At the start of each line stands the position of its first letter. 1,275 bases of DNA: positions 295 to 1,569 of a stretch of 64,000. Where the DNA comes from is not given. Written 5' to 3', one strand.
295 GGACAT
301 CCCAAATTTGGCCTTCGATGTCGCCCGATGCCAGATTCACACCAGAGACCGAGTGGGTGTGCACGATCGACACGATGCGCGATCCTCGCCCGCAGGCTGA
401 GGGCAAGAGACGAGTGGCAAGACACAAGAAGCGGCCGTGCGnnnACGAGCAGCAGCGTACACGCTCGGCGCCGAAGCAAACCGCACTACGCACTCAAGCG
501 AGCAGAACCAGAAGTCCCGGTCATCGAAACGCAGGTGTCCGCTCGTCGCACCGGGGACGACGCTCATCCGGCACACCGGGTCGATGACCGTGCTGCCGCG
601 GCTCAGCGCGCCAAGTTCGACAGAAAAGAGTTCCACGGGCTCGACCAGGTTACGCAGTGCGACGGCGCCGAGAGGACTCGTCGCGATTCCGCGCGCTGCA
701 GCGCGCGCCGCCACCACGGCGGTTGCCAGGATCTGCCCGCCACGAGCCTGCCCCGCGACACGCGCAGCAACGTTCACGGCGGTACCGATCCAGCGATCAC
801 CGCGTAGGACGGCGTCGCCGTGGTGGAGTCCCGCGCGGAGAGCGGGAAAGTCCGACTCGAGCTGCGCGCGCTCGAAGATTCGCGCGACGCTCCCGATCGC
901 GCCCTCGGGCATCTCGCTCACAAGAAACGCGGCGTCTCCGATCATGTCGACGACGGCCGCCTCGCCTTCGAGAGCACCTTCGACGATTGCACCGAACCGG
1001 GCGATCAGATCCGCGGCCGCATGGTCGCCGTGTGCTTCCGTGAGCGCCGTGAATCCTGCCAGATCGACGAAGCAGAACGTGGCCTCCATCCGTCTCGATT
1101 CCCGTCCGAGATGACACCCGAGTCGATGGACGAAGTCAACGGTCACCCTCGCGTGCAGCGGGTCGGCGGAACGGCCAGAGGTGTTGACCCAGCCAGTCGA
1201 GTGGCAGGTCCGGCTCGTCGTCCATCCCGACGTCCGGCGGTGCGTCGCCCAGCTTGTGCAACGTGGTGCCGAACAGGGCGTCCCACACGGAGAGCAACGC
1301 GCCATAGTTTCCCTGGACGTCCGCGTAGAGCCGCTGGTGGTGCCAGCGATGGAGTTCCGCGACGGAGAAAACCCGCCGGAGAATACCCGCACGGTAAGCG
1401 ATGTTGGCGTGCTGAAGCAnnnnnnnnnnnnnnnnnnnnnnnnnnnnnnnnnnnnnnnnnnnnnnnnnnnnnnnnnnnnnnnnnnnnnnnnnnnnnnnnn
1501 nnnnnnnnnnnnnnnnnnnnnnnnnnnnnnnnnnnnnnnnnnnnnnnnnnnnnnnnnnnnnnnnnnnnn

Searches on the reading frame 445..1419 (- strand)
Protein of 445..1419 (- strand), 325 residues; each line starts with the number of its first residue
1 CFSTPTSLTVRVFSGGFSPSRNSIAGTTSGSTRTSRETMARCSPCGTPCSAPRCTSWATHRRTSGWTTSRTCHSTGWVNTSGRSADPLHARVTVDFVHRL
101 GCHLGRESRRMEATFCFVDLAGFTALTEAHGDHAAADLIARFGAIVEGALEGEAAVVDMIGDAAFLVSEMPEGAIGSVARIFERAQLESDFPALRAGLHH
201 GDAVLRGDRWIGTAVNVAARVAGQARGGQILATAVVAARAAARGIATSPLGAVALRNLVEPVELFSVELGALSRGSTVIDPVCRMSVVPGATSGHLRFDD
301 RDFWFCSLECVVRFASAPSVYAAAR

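Call 29: search_protein_families(library=pfam, proteins=[window:445-1419:-], max_evalue=0.001)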
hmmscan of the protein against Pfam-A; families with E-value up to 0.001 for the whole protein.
window:445-1419:- (325 aa): 2 families
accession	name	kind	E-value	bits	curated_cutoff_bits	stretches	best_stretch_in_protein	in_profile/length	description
PF04945.19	YHS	-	3.4e-06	27.4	30.3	1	278-324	1-46/47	YHS domain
PF00211.25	Guanylate_cyc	-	5.4e-05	23.3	21.9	0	112-256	8-171/183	Adenylate and Guanylate cyclase catalytic domain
